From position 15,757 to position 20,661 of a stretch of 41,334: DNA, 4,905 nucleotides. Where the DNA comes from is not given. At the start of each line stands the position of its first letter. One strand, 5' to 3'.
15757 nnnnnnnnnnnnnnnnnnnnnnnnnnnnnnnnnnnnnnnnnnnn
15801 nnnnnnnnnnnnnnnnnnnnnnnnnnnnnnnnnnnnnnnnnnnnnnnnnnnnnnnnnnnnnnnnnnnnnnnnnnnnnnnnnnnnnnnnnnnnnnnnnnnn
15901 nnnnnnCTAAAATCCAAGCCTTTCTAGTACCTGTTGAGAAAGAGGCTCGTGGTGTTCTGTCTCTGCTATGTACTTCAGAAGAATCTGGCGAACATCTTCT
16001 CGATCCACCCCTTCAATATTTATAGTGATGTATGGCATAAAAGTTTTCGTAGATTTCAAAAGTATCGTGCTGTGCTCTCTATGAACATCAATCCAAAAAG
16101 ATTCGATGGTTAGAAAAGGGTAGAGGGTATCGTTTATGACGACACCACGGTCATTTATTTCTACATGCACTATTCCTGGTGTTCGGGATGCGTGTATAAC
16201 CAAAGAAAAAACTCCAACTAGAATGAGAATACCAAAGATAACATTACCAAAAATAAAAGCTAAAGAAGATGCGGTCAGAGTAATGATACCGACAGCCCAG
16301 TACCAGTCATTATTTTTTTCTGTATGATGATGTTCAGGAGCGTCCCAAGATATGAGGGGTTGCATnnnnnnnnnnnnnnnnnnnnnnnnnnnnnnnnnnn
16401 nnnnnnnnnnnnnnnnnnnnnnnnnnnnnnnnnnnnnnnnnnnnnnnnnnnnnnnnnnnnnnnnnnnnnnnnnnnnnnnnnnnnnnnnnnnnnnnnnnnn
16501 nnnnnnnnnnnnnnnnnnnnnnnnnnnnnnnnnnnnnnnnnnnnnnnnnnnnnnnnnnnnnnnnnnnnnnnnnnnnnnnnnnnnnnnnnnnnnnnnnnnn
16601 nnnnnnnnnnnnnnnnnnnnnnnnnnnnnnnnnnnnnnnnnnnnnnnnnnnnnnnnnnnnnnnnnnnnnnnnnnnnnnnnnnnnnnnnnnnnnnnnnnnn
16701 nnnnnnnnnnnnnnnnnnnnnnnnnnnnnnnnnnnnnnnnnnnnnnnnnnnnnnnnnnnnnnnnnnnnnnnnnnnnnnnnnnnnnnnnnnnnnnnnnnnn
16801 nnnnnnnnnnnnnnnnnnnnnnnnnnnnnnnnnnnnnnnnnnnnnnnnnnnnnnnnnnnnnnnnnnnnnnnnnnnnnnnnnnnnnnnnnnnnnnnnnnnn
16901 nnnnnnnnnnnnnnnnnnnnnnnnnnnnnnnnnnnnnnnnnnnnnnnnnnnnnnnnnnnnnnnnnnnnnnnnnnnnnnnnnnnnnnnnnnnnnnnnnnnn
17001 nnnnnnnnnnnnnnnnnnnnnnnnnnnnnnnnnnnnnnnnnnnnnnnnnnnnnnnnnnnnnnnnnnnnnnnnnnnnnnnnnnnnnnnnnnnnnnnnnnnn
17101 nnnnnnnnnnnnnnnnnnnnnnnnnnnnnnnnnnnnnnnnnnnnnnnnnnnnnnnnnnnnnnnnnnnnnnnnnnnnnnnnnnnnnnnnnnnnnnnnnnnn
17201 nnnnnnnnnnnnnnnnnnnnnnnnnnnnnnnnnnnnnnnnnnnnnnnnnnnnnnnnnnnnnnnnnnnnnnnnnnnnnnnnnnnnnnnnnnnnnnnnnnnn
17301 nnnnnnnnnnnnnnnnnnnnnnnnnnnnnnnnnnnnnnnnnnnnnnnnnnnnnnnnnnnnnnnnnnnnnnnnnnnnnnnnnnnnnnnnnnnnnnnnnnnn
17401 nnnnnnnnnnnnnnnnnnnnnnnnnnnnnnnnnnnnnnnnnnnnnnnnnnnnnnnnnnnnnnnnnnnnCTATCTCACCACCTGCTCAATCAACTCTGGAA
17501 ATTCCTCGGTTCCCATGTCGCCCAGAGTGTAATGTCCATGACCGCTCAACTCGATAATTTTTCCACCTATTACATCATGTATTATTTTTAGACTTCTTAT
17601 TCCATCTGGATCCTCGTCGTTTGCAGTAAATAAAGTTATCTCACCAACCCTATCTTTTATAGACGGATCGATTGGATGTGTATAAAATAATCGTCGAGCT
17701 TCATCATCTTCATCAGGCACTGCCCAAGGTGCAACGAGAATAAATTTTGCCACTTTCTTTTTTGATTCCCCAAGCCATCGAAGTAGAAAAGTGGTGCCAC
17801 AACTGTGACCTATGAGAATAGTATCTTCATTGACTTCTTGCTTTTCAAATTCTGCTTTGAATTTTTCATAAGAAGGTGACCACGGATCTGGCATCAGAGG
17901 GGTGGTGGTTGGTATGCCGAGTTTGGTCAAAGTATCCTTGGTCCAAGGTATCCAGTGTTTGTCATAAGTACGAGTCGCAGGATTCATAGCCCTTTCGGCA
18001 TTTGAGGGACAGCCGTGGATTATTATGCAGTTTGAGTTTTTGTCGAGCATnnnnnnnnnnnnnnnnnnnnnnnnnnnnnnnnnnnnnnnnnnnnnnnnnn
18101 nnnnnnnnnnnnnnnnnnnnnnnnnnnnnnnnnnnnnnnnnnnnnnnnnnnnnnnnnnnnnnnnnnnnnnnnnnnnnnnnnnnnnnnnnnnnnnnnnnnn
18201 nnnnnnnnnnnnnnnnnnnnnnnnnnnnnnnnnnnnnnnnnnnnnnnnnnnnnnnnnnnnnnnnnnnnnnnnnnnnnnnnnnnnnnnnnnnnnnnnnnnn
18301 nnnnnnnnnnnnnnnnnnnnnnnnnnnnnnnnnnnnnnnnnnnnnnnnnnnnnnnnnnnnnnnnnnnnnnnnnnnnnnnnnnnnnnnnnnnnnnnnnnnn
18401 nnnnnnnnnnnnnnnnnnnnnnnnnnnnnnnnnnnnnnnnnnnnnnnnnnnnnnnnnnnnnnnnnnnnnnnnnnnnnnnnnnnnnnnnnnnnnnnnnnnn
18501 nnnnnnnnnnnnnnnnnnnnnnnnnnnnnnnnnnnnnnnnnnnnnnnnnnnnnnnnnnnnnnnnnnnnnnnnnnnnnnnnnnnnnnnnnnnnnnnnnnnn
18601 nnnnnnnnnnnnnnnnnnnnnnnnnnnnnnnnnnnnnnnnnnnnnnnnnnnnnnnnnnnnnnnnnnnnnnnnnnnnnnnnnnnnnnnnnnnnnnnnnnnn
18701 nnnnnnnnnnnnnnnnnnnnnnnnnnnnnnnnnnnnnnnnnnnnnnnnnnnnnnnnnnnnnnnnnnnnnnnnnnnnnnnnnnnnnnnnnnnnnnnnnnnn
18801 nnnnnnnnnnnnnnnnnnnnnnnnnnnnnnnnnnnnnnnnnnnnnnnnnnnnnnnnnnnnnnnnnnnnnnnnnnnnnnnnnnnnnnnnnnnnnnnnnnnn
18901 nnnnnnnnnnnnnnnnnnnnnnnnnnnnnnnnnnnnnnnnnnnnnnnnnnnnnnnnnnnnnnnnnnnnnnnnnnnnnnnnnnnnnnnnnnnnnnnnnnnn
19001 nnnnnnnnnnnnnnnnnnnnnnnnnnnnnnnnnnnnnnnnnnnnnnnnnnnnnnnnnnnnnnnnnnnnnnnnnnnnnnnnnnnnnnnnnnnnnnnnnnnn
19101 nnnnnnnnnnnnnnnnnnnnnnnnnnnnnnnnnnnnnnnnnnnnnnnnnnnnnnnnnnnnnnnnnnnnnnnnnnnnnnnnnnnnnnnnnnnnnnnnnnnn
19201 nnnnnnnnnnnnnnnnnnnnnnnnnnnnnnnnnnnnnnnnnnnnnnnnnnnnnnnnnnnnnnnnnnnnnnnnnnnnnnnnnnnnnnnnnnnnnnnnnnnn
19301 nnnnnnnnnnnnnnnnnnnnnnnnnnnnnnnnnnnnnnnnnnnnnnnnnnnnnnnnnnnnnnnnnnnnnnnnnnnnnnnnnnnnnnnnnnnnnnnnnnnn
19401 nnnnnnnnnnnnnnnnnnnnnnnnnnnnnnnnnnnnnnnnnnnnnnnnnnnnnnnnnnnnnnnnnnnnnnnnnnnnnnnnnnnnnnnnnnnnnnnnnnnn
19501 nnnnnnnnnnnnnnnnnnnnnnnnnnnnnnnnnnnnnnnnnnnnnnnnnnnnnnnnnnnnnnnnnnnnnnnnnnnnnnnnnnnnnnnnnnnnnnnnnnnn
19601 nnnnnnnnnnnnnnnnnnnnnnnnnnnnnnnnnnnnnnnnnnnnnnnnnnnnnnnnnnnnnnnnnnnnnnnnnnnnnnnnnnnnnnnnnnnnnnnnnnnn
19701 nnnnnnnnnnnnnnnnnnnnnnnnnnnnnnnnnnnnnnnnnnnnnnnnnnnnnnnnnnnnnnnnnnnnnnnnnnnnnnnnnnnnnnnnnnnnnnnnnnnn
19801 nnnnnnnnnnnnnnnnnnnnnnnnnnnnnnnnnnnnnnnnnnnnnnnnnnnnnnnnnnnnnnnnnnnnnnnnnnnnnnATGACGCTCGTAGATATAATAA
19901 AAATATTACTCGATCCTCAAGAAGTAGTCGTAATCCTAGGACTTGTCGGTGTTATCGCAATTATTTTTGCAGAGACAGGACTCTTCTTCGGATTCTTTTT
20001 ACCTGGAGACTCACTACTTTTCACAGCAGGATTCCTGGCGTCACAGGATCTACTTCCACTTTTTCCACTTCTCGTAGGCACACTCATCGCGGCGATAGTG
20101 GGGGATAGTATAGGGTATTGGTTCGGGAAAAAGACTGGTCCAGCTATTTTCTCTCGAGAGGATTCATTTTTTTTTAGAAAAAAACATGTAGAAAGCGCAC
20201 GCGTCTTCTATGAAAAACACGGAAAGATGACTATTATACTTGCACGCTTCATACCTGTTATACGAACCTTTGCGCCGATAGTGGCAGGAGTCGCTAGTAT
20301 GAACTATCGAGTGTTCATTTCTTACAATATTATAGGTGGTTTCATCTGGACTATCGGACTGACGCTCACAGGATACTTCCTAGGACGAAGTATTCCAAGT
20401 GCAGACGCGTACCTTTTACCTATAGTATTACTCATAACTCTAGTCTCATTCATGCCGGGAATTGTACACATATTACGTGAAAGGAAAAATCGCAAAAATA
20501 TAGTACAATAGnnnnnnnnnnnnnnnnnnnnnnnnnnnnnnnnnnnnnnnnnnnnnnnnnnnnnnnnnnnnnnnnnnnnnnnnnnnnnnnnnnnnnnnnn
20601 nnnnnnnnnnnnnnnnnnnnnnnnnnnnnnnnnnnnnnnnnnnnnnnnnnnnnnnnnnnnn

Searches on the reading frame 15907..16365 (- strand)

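Call 76: search_protein_families(library=pfam, proteins=[window:15907-16365:-], max_evalue=0.001)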
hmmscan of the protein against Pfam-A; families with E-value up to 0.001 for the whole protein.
window:15907-16365:- (152 aa): 1 family
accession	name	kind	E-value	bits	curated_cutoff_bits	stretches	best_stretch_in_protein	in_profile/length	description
PF18923.6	DUF5673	-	1.6e-06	28.4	26.7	1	68-132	3-64/66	Domain of unknown function (DUF5673)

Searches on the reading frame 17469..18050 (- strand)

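Call 76: search_protein_families(library=pfam, proteins=[window:17469-18050:-], max_evalue=0.001)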
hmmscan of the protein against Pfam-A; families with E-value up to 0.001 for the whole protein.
window:17469-18050:- (193 aa): 3 families
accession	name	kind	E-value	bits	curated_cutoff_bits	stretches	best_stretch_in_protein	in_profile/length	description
PF06821.19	Ser_hydrolase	-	1.9e-10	41.4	22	1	30-188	12-167/172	Serine hydrolase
PF00561.26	Abhydrolase_1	-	1.5e-05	25.2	25.8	1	75-119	69-116/245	alpha/beta hydrolase fold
PF12146.15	Hydrolase_4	-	5.5e-05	23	27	1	64-114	65-115/239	Serine aminopeptidase, S33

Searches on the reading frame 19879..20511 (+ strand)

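Call 76: search_protein_families(library=pfam, proteins=[window:19879-20511:+], max_evalue=0.001)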
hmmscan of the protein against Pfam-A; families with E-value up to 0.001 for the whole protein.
window:19879-20511:+ (210 aa): 1 family
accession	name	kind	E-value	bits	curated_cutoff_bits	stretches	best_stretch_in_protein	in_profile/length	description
PF09335.16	VTT_dom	-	1.1e-20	74.8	33.9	1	41-166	1-122/123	VTT domain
